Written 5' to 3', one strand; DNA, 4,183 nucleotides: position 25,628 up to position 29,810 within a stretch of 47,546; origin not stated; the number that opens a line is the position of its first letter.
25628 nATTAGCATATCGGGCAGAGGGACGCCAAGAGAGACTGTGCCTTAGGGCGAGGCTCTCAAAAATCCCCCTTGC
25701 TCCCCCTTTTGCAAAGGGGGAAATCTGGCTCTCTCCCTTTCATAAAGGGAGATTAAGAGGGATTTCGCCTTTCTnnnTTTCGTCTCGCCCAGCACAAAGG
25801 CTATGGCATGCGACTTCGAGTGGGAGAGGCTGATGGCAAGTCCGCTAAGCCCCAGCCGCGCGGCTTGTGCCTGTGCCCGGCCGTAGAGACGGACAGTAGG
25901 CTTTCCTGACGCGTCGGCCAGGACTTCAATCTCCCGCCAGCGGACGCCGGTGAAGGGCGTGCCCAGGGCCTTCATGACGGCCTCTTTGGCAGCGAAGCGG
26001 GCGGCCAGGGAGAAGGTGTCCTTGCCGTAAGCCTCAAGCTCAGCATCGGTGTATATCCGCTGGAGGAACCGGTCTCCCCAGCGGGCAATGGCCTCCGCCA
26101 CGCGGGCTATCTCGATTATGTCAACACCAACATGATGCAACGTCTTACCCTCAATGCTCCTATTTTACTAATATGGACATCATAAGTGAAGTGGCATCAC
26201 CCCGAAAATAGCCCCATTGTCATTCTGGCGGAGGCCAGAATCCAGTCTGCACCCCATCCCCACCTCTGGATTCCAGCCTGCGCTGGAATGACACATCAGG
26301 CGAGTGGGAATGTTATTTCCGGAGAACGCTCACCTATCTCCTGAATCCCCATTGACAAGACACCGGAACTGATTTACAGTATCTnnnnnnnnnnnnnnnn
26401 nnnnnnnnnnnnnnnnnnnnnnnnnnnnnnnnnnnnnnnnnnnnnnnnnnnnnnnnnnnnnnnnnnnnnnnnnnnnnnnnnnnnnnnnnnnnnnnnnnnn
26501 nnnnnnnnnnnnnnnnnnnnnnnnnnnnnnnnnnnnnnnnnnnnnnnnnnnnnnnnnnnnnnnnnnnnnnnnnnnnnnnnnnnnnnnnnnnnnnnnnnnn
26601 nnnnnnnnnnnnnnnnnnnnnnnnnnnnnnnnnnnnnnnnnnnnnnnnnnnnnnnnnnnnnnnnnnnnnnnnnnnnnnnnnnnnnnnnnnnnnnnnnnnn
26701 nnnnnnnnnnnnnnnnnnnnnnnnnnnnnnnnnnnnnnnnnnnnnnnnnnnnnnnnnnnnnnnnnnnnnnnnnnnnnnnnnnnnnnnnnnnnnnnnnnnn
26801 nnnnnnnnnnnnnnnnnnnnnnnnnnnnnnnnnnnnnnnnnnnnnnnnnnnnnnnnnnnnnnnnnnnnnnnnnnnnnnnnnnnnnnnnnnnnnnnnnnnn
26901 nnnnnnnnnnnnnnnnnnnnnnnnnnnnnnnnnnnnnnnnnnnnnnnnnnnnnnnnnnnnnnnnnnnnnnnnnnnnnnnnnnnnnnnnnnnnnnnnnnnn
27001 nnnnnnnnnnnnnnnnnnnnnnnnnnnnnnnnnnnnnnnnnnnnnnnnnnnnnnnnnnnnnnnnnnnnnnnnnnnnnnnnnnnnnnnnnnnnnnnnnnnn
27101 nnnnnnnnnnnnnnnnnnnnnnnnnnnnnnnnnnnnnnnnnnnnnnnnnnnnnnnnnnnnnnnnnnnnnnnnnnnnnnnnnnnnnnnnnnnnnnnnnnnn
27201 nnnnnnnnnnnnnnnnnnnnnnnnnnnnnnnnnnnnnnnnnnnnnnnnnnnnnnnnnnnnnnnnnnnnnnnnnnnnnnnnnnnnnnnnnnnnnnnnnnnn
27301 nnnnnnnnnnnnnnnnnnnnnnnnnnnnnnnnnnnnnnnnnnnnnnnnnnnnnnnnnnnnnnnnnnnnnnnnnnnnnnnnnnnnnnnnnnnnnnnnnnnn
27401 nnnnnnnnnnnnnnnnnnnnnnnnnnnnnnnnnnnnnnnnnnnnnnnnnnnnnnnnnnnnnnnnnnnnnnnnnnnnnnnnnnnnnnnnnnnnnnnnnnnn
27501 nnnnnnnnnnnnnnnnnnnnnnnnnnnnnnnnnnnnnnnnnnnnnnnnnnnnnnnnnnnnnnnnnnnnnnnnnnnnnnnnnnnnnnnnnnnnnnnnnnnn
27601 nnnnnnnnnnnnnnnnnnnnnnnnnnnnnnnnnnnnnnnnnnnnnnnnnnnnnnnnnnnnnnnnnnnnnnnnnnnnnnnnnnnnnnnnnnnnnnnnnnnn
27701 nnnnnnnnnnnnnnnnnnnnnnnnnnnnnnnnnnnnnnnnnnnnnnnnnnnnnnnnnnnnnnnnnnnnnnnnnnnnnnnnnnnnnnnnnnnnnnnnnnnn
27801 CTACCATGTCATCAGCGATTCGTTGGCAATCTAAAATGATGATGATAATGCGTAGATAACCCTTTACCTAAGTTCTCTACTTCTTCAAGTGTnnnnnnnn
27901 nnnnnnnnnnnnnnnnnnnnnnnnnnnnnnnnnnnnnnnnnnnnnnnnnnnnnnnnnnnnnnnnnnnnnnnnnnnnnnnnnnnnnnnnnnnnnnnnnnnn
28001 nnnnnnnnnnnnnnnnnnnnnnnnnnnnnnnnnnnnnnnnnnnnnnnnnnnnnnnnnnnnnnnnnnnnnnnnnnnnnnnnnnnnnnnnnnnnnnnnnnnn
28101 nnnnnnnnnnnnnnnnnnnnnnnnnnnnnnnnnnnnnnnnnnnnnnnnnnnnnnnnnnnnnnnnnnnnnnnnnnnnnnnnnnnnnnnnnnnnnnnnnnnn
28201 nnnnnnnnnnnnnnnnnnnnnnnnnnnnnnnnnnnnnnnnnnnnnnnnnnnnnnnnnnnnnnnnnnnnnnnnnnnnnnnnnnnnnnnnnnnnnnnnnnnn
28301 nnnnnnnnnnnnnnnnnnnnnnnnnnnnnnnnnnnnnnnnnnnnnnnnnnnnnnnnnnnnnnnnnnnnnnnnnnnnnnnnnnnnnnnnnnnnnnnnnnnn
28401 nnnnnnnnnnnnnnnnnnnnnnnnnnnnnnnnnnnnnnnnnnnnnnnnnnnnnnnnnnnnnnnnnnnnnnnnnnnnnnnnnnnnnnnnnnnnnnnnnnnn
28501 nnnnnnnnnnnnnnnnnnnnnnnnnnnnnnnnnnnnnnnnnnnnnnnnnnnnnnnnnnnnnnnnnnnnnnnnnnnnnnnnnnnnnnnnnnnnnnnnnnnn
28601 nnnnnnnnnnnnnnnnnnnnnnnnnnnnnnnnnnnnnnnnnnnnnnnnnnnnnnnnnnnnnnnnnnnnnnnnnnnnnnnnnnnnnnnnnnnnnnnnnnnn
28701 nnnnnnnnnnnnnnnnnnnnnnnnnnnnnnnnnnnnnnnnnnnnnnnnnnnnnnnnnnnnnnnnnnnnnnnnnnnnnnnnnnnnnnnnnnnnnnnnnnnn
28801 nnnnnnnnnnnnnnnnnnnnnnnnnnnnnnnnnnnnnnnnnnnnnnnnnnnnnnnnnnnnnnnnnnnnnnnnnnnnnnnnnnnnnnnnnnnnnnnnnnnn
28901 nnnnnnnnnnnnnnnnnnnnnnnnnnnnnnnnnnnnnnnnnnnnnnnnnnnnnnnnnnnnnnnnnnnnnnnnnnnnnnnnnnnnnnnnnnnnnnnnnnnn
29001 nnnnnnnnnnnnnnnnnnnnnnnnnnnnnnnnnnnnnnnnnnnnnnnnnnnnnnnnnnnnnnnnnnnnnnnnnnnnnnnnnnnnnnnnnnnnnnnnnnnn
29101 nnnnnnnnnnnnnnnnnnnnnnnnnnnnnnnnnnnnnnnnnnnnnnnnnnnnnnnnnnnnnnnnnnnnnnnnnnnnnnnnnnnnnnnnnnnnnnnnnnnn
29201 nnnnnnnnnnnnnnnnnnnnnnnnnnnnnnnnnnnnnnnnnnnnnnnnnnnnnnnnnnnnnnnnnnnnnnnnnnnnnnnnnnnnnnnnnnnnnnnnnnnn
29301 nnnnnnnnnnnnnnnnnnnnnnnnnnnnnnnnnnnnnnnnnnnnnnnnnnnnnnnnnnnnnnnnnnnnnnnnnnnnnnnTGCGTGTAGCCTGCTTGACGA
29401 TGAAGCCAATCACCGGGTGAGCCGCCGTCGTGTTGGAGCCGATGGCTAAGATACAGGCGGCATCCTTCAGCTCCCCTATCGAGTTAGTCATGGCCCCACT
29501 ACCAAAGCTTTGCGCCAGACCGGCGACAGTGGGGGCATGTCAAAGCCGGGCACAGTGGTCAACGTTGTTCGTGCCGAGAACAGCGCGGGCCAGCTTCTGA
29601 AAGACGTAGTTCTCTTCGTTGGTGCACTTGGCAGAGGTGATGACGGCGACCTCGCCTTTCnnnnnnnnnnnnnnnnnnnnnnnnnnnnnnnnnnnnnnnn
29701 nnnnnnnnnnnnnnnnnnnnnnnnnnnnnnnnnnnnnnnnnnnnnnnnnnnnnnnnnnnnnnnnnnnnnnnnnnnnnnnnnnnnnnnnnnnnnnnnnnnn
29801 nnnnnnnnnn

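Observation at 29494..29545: In-frame TGA plus fdhF-like SECIS: the two minus-strand FDH ORFs are one selenoprotein gene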

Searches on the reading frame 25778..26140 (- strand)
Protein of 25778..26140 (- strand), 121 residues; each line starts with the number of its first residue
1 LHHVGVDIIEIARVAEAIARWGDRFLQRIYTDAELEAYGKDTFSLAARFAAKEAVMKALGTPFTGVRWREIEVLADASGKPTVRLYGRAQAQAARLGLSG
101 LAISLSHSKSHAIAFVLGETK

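Call 11: search_protein_families(library=pfam, proteins=[window:25778-26140:-])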
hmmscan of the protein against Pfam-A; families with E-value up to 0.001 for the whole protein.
window:25778-26140:- (121 aa): 1 family
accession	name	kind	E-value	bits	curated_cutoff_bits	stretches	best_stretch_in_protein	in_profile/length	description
PF01648.25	ACPS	-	2.1e-17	63.6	25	1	4-115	2-110/111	4'-phosphopantetheinyl transferase superfamily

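Call 12: search_protein_families(library=ncbifam, proteins=[window:25778-26140:-])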
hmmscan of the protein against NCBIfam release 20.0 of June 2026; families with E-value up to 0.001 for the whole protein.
window:25778-26140:- (121 aa): 13 families
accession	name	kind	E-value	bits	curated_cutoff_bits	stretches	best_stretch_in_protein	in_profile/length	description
NF011254.0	PRK14660.1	equivalog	2.2e-34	118.2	195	1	4-117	5-122/125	holo-[acyl-carrier-protein] synthase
NF011251.0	PRK14657.1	equivalog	1.8e-32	112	165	1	4-119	5-122/123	holo-[acyl-carrier-protein] synthase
NF000832.0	PRK00070.3-2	equivalog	1e-29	103.2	107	1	4-119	5-115/116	holo-ACP synthase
NF011250.0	PRK14656.1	equivalog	1.3e-26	93.1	175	1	3-119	4-124/126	holo-[acyl-carrier-protein] synthase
TIGR00516.1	acpS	equivalog_domain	6.5e-25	87.8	59.8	1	3-117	4-119/125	holo-ACP synthase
TIGR00556.1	pantethn_trn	domain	2.8e-24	85.6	45.35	1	2-120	3-127/128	phosphopantetheine--protein transferase domain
NF011257.0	PRK14663.1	equivalog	1.7e-23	82.9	186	1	3-117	2-116/123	holo-[acyl-carrier-protein] synthase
NF011253.0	PRK14659.1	equivalog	1.1e-20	74.4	156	1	2-117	3-118/123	holo-[acyl-carrier-protein] synthase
NF011256.0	PRK14662.1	equivalog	2.3e-18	66.7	150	1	4-120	5-119/123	4'-phosphopantetheinyl transferase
NF000831.0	PRK00070.3-1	equivalog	5.2e-17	62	124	1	3-117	5-126/130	holo-ACP synthase AcpS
NF011255.0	PRK14661.1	equivalog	1.2e-10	41.5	209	1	4-87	5-83/169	holo-[acyl-carrier-protein] synthase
NF000835.0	PRK00070.4-1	equivalog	1.7e-05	25.1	128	1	4-61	5-67/115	holo-ACP synthase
NF011252.0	PRK14658.1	equivalog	0.00042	20.4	149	1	5-61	6-64/115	holo-ACP synthase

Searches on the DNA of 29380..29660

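Call 7: search_rna_families(source=window, start=29380, end=29660, threshold=evalue, max_evalue=10, show_alignments=5)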
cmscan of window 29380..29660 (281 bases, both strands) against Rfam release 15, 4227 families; matches with E-value up to 10: 4.
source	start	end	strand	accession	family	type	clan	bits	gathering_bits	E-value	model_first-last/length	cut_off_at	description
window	29487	29545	-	RF01989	SECIS_3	Cis-reg;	-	48.6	63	1.9e-10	1-59/59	no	Selenocysteine insertion sequence 3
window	29583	29660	-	RF00964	mir-938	Gene; miRNA;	-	14.7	84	3.2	21-81/81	5'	mir-938 microRNA precursor family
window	29390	29422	+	RF01121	sR38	Gene; snRNA; snoRNA; CD-box;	-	11.3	50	2.4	28-59/59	no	Small nucleolar RNA sR38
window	29500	29537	-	RF02939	COG2908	Cis-reg;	-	11.1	58.7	6.5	1-45/45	no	COG2908 RNA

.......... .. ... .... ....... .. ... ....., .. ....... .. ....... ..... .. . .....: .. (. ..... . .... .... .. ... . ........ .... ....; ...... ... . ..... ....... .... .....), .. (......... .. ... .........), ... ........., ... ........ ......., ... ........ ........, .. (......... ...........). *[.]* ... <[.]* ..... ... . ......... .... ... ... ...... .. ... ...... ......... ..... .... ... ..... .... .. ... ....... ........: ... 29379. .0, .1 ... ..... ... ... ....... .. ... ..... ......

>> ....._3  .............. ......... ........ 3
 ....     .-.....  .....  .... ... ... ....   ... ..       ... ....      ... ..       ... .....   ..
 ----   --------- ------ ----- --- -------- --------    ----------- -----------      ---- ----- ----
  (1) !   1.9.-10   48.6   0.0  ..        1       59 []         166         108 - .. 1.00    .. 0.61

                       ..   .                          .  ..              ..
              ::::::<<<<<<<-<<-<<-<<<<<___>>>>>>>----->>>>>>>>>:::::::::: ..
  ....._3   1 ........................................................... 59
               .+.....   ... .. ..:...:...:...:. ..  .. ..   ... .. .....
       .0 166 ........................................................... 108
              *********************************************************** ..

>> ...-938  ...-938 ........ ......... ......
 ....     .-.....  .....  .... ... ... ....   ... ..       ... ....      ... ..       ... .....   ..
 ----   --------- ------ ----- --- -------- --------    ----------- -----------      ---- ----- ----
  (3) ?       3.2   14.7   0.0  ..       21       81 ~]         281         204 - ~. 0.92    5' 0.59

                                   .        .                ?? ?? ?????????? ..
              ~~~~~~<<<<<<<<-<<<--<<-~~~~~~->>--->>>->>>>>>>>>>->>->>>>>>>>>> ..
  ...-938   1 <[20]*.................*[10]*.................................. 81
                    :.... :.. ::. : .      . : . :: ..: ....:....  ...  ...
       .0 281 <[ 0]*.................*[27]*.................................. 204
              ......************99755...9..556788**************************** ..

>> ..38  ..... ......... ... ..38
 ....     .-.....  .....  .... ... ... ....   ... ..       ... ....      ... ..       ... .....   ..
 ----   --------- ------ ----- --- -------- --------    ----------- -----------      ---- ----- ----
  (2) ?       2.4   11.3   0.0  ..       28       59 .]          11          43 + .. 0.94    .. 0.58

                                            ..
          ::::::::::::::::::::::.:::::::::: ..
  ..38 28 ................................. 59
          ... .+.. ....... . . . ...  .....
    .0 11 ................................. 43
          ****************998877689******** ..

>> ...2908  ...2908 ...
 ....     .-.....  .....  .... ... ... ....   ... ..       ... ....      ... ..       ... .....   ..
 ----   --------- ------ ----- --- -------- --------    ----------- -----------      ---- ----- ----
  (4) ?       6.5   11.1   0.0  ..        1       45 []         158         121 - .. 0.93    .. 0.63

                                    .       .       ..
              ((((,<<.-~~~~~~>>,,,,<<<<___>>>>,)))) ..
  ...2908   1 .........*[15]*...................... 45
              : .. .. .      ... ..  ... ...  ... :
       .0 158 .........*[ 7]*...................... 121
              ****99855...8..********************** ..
